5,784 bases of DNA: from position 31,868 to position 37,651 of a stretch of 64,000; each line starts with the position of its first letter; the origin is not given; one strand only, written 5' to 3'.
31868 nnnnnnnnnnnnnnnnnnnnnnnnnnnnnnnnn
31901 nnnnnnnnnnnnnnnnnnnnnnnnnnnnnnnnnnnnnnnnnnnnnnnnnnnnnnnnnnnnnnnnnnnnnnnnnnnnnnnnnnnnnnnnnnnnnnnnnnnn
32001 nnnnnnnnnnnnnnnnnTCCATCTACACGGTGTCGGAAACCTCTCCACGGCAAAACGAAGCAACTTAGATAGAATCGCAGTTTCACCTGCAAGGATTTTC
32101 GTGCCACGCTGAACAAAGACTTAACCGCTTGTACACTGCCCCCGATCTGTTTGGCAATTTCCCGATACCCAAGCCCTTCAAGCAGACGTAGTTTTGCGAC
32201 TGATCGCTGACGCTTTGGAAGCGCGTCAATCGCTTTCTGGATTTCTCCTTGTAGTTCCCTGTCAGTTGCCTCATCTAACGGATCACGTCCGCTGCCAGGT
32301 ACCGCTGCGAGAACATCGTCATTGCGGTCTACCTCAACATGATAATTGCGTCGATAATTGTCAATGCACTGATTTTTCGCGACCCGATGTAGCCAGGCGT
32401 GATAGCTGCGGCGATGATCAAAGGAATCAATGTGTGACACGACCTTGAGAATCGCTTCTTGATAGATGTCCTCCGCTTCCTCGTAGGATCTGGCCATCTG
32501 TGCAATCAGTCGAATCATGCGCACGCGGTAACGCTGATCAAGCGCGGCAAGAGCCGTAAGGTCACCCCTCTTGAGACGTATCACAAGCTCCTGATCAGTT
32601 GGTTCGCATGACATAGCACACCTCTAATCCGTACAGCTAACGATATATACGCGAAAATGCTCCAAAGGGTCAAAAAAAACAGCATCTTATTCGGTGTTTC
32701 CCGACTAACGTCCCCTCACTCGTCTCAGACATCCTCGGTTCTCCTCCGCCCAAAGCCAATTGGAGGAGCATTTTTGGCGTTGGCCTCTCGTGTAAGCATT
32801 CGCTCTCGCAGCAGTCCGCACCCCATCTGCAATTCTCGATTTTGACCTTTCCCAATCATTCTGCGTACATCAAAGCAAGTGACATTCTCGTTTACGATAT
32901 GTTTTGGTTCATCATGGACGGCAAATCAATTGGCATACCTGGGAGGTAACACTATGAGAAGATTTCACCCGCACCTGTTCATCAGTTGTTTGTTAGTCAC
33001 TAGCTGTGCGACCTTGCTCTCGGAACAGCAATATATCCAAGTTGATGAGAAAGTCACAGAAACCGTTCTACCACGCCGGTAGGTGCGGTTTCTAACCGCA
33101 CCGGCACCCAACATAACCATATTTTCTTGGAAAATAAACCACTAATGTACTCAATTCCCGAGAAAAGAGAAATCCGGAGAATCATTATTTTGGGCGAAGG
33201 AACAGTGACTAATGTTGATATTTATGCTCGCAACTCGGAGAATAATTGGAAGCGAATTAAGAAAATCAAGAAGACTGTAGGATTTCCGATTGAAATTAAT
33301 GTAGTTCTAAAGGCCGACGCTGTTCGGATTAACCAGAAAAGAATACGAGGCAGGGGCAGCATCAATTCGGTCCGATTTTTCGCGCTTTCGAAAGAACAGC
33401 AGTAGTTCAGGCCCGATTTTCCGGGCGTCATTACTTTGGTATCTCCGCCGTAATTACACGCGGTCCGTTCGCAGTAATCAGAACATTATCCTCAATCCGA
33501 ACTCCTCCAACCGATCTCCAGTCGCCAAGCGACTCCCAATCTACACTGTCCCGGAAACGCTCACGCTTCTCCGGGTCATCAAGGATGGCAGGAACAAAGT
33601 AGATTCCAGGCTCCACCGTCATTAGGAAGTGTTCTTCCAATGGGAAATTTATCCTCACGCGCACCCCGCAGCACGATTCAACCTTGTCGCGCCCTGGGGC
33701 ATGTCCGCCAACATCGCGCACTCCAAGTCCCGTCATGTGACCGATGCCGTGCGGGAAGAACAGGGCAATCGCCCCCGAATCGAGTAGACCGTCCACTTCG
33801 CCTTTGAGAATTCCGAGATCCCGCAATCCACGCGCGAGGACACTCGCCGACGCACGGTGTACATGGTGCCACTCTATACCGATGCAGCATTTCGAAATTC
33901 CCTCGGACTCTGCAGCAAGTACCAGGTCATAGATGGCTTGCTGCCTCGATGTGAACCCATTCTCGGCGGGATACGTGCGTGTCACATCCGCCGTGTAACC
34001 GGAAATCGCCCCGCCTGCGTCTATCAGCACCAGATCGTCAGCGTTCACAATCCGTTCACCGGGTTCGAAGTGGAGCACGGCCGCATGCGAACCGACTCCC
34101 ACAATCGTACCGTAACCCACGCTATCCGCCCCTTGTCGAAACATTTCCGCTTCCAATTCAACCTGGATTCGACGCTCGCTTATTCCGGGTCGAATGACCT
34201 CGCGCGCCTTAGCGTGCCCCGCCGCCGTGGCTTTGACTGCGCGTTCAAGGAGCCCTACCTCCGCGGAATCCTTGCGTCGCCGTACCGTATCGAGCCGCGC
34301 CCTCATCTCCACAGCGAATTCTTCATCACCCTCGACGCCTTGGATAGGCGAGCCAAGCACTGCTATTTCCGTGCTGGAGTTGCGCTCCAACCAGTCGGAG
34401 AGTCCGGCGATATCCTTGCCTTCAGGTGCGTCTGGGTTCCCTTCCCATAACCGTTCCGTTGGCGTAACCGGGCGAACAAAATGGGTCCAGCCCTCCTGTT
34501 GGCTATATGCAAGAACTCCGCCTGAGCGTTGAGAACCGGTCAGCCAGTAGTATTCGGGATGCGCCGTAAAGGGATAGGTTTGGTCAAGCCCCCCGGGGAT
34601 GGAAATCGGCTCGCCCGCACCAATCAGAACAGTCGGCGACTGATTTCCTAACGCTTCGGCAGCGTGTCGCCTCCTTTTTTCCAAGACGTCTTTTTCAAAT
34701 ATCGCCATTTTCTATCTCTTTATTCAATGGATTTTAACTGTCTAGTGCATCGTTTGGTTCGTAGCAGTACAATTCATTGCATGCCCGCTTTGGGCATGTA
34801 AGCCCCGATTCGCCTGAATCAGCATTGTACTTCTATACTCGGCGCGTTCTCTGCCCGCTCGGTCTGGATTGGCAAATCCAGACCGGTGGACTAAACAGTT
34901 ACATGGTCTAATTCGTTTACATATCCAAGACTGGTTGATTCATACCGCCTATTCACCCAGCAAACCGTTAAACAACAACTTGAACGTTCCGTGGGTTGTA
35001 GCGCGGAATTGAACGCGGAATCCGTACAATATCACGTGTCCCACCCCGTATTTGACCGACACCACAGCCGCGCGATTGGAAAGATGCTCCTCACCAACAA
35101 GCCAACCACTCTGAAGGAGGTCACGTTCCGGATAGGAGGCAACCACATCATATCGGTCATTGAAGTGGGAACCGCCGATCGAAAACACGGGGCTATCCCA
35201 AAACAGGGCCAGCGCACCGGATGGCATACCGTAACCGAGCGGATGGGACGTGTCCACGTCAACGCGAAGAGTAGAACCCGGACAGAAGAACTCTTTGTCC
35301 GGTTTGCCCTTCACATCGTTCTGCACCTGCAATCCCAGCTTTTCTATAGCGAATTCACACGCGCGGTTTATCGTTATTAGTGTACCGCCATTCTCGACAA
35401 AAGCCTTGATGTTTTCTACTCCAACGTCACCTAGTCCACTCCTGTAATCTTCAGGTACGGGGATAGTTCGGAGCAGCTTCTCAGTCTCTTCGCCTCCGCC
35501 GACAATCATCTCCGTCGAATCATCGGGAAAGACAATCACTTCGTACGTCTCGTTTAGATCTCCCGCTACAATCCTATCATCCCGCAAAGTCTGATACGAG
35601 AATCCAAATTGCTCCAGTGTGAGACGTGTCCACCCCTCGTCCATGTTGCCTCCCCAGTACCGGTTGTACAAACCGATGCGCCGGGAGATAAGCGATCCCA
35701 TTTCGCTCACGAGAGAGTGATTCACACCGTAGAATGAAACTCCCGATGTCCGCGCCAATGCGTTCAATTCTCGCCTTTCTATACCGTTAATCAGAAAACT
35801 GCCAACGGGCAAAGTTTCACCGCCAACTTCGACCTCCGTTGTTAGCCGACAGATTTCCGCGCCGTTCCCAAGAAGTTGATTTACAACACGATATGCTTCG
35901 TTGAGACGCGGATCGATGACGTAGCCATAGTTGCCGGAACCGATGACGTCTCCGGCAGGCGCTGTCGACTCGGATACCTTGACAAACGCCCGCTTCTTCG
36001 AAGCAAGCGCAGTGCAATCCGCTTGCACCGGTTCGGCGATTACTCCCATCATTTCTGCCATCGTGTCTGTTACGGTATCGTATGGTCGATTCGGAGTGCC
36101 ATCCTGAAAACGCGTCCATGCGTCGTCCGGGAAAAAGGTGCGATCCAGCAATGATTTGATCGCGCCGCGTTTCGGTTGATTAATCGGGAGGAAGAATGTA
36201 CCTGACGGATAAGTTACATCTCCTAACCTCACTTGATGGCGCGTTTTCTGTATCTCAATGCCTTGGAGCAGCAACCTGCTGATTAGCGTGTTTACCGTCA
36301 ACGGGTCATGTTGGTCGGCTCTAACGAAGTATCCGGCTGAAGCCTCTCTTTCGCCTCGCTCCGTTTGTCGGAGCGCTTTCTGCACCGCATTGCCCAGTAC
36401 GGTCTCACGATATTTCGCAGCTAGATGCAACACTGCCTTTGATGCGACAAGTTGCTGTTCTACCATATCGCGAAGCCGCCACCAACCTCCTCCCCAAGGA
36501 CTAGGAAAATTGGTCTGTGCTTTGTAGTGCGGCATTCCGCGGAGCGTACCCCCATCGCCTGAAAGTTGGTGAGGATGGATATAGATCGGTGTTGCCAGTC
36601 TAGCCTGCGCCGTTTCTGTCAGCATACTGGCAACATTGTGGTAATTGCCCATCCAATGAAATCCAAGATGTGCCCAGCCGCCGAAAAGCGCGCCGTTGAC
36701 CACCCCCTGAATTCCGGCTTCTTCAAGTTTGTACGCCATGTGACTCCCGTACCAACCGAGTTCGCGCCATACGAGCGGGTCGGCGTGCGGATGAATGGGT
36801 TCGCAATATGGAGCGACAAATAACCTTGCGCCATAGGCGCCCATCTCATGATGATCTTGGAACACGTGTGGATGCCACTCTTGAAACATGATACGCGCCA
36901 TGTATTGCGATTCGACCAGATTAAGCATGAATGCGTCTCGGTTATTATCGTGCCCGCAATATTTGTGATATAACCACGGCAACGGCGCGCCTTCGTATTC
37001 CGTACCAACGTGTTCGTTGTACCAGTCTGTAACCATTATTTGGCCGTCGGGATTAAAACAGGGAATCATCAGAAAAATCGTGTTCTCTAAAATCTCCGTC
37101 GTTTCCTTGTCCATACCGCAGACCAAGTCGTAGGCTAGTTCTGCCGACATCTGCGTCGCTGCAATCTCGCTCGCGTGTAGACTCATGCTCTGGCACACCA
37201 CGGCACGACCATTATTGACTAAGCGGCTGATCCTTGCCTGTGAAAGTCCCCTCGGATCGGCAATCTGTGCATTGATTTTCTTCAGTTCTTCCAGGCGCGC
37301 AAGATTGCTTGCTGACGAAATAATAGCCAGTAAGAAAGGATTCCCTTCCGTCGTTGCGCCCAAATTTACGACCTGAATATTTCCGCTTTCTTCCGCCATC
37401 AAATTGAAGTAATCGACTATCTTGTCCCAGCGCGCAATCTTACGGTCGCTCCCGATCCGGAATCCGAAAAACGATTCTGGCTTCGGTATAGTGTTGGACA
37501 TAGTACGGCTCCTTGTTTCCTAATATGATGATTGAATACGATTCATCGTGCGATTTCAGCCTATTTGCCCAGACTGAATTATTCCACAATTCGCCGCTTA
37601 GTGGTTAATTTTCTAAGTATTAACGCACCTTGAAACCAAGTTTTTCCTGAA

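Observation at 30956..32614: ECF sigma factor fused in one polypeptide to a transmembrane segment and a periplasmic domain of about 350 aa, adjacent to a TonB-dependent receptor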

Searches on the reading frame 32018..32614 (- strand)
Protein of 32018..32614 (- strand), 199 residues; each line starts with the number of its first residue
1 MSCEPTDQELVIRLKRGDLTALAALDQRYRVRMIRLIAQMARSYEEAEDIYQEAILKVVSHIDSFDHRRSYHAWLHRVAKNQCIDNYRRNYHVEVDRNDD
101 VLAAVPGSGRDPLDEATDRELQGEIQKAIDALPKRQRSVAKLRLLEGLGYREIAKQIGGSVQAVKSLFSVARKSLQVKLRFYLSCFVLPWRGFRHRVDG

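Call 77: find_homologous_proteins(query=window:32018-32614:-, max_evalue=1e-10)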
Query seq(199 aa) (199 aa): 21 proteins with E <= 1e-10 among 919 candidates.
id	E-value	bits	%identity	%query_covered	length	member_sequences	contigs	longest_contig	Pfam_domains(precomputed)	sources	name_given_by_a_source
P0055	5.6e-94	332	79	100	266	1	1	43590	PF07638.18,PF04545.23,PF04542.21,PF08281.19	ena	-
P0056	4.0e-88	313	78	98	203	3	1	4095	PF07638.18,PF04545.23,PF04542.21,PF08281.19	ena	-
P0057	1.9e-56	209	64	82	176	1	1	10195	PF04542.21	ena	-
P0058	6.9e-33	133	80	43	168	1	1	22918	PF04545.23,PF08281.19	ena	-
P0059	7.4e-13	67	29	88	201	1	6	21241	PF07638.18,PF04545.23,PF04542.21,PF08281.19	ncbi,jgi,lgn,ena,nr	ncbi:RNA polymerase subunit sigma-24 [candidate division KSB1 bacterium]|jgi:RNA polymerase sigma-70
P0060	7.7e-13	67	29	88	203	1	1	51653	PF07638.18,PF04545.23,PF04542.21,PF08281.19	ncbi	-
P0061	8.2e-13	67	32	86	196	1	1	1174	PF04545.23,PF04542.21,PF08281.19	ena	-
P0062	1.5e-12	66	29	89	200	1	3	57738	PF07638.18,PF04545.23,PF04542.21,PF08281.19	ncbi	-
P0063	2.0e-12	66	29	90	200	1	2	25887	PF07638.18,PF04545.23,PF04542.21,PF08281.19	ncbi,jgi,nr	ncbi:MAG: sigma-70 family RNA polymerase sigma factor [Calditrichaeota bacterium]|nr:sigma-70 family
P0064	2.1e-12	66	30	91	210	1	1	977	PF04545.23,PF04542.21,PF08281.19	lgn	-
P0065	2.3e-12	66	29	89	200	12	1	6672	PF07638.18,PF04545.23,PF04542.21,PF08281.19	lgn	-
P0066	2.8e-12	65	29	90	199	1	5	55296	PF07638.18,PF04545.23,PF04542.21,PF08281.19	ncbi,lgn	-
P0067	2.9e-12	65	33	80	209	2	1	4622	PF04545.23,PF04542.21,PF08281.19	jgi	jgi:RNA polymerase sigma-70 factor, ECF subfamily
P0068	4.4e-12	65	33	77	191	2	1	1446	PF04542.21,PF08281.19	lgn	-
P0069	5.1e-12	65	29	88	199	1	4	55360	PF07638.18,PF04545.23,PF04542.21,PF08281.19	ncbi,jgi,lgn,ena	jgi:RNA polymerase sigma-70 factor (ECF subfamily)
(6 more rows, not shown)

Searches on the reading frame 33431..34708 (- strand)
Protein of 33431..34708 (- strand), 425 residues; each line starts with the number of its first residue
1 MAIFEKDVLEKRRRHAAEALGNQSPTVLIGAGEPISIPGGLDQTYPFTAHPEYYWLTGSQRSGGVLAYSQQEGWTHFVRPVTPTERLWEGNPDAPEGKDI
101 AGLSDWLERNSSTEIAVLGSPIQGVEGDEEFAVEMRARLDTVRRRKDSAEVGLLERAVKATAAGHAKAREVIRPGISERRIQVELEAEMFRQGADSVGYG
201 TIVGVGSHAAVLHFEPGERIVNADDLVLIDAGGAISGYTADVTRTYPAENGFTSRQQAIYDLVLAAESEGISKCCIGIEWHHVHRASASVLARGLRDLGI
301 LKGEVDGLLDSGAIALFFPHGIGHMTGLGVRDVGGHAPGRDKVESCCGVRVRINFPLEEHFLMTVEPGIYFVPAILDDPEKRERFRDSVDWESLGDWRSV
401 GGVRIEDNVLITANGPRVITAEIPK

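Call 3: search_protein_families(library=pfam, proteins=[window:33431-34708:-], max_evalue=0.01)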
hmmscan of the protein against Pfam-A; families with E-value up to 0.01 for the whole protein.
window:33431-34708:- (425 aa): 2 families
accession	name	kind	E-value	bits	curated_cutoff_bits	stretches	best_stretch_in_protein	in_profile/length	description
PF00557.29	Peptidase_M24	-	9.4e-49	166.4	23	1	154-413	3-208/208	Metallopeptidase family M24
PF05195.22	AMP_N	-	2.2e-09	37.5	24.6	1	11-97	3-90/121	Aminopeptidase P, N-terminal domain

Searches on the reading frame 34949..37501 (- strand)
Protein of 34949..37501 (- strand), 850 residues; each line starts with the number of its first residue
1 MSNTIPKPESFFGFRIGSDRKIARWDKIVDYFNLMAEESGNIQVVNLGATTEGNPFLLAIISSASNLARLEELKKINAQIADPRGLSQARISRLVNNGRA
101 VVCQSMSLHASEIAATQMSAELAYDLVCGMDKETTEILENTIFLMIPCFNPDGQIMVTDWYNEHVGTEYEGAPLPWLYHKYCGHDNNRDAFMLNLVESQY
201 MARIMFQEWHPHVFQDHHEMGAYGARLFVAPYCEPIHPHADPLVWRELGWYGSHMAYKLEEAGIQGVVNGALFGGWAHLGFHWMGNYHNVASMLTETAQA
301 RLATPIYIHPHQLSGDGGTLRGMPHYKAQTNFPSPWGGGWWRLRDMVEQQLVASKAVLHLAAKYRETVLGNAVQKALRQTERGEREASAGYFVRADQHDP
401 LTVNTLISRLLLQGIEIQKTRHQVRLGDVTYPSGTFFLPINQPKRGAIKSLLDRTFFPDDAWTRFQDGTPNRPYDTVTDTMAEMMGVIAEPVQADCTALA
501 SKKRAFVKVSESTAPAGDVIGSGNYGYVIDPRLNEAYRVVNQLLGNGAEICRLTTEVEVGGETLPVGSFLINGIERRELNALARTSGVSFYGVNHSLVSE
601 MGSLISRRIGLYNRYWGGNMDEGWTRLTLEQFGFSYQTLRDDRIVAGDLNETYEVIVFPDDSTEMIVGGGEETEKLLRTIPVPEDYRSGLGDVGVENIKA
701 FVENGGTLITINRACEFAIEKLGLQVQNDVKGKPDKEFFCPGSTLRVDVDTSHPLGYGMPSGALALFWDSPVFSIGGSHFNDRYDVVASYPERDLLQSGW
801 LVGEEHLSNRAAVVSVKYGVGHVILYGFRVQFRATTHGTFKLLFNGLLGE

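Call 3: search_protein_families(library=pfam, proteins=[window:34949-37501:-], max_evalue=0.01)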
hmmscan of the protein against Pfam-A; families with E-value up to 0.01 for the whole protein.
window:34949-37501:- (850 aa): 2 families
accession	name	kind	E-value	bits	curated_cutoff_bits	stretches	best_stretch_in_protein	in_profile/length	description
PF00246.29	Peptidase_M14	-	3e-12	47.2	21.6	1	30-168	3-121/286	Zinc carboxypeptidase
PF09825.15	BPL_N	-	0.00062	19.2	24.2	0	778-834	175-223/283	Biotin-protein ligase, N terminal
